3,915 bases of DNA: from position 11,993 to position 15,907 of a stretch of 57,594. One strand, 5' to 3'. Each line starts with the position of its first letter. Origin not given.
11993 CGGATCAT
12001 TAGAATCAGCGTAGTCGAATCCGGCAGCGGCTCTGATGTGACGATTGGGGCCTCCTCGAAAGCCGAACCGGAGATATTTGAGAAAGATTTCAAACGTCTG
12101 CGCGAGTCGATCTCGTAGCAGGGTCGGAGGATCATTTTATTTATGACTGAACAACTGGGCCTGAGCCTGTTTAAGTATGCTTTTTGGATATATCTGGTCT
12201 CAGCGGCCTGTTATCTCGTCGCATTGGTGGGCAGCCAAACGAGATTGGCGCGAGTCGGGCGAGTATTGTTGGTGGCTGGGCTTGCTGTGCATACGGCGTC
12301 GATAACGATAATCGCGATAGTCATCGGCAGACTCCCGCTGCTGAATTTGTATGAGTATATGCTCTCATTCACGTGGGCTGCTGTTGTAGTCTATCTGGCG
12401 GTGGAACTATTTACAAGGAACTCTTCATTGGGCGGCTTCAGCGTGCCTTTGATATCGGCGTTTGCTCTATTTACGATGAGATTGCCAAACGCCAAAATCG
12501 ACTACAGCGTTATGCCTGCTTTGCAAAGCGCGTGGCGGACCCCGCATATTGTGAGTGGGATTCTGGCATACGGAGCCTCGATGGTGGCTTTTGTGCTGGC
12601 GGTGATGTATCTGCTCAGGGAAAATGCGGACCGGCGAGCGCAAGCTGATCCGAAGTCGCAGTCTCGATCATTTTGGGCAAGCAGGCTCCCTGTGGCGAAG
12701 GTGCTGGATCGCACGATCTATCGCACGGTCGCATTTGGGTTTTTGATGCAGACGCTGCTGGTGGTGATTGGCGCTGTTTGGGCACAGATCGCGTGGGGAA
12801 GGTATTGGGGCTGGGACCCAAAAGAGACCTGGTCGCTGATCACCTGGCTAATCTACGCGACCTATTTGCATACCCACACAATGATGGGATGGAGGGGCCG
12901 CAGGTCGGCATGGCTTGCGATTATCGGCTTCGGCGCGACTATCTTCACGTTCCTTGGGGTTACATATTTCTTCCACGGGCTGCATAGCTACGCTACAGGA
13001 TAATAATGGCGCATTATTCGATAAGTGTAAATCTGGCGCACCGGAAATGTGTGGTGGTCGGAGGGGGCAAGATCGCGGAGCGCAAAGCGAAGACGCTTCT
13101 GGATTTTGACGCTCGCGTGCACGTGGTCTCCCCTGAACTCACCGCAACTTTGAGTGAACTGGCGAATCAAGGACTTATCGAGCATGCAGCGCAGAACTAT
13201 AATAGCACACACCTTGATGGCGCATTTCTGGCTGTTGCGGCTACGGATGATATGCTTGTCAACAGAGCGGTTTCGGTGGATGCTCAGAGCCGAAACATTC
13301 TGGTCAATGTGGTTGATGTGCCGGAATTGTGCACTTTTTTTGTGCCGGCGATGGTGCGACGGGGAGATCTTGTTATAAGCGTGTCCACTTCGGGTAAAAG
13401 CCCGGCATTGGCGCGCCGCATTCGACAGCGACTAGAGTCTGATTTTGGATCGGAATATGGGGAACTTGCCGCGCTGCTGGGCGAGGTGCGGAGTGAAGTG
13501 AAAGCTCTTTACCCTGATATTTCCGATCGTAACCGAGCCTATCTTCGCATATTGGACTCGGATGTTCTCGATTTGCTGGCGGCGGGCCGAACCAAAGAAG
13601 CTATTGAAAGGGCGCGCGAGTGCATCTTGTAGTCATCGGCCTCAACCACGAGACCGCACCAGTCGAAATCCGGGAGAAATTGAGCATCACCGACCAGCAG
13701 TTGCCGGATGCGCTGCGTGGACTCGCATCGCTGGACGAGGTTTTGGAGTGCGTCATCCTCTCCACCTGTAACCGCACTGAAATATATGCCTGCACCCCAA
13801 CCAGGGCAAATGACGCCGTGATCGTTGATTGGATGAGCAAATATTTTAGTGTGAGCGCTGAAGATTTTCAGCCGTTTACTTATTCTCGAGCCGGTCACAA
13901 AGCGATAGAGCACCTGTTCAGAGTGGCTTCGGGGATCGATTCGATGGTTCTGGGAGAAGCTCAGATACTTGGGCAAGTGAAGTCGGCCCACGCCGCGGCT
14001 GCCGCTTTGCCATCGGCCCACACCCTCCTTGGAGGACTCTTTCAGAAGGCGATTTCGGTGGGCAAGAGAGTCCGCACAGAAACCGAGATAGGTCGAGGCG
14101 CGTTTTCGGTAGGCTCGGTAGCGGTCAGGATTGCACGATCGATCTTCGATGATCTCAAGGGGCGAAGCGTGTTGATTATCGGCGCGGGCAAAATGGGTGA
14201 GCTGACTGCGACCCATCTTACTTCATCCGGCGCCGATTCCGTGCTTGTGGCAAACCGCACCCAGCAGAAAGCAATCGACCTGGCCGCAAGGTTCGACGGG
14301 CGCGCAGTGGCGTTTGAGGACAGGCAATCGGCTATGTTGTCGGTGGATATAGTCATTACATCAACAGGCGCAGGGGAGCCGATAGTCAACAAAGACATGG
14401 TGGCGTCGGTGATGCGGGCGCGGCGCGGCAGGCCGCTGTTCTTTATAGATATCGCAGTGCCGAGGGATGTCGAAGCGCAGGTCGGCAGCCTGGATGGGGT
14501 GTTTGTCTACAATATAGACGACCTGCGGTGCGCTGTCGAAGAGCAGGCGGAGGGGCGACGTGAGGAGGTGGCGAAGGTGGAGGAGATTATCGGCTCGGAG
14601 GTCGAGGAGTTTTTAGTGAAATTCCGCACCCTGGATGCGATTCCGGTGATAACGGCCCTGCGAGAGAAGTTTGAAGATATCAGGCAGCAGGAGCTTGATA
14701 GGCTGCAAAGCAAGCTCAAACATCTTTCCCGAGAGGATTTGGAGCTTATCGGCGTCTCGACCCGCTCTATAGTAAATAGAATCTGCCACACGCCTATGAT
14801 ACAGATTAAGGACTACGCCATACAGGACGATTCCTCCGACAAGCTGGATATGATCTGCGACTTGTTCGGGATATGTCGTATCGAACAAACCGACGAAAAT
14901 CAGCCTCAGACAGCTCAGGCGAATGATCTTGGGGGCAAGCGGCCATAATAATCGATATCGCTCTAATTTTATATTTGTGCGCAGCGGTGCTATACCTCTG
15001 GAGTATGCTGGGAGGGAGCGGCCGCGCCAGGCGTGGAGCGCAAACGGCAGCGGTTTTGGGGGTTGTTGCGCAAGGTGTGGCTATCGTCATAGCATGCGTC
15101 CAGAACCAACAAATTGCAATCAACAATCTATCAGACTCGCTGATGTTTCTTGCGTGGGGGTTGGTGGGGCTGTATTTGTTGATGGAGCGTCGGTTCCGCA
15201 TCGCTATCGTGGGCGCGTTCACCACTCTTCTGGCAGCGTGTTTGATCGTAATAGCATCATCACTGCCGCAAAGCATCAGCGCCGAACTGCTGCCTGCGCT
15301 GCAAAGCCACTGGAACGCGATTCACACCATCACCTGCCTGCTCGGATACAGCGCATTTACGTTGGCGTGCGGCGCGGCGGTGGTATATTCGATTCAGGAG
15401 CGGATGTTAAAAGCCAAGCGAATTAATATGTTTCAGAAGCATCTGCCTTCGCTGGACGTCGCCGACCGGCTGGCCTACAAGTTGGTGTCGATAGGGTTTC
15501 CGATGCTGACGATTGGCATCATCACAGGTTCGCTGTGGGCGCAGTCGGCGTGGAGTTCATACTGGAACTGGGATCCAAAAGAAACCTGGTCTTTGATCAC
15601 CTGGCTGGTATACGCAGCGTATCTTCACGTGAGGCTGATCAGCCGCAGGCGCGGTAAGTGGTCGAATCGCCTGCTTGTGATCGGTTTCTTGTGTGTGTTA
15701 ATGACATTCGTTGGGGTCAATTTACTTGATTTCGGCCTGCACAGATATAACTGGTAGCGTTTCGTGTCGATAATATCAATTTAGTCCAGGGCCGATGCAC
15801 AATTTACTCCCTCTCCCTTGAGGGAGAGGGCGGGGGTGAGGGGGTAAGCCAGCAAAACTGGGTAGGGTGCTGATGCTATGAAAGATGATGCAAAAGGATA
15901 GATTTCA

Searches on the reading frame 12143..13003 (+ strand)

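Call 67: search_protein_families(library=pfam, proteins=[window:12143-13003:+], max_evalue=0.000001)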
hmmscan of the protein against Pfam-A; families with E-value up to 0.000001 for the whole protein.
window:12143-13003:+ (286 aa): 1 family
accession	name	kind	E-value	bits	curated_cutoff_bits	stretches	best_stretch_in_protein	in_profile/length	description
PF01578.25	Cytochrom_C_asm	-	5.3e-44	150.8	29.9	1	67-281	2-212/212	Cytochrome C assembly protein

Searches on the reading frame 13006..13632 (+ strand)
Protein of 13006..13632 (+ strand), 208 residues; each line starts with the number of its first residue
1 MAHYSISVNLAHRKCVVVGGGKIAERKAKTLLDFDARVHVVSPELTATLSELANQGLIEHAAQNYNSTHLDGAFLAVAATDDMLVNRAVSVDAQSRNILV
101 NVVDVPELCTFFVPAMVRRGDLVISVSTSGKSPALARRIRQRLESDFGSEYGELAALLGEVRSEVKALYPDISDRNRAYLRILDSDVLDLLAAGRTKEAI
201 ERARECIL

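Call 67: search_protein_families(library=pfam, proteins=[window:13006-13632:+], max_evalue=0.000001)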
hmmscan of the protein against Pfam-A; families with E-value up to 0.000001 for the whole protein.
window:13006-13632:+ (208 aa): 3 families
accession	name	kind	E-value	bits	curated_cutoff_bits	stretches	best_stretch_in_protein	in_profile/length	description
PF13241.12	NAD_binding_7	-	4.5e-32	111.2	22.1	1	7-115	2-104/104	Putative NAD(P)-binding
PF10414.14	CysG_dimeriser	-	3.2e-12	46.5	23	1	151-202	2-53/58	Sirohaem synthase dimerisation region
PF14824.11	Sirohm_synth_M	-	1.9e-10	40.5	25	1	119-145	1-27/28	Sirohaem biosynthesis protein central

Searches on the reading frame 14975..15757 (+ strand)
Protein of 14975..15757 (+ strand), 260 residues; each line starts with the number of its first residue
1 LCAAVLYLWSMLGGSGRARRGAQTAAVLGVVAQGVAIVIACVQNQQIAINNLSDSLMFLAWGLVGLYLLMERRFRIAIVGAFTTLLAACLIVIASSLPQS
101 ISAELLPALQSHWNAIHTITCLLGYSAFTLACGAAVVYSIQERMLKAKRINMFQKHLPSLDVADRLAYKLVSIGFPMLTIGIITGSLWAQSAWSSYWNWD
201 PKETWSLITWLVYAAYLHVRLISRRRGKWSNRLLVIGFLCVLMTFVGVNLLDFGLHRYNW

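Call 68: search_protein_families(library=pfam, proteins=[window:14975-15757:+], max_evalue=0.000001)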
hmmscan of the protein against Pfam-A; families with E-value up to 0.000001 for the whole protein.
window:14975-15757:+ (260 aa): 1 family
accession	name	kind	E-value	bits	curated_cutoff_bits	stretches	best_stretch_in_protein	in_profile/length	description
PF01578.25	Cytochrom_C_asm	-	4.7e-50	170.6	29.9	1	51-256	3-212/212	Cytochrome C assembly protein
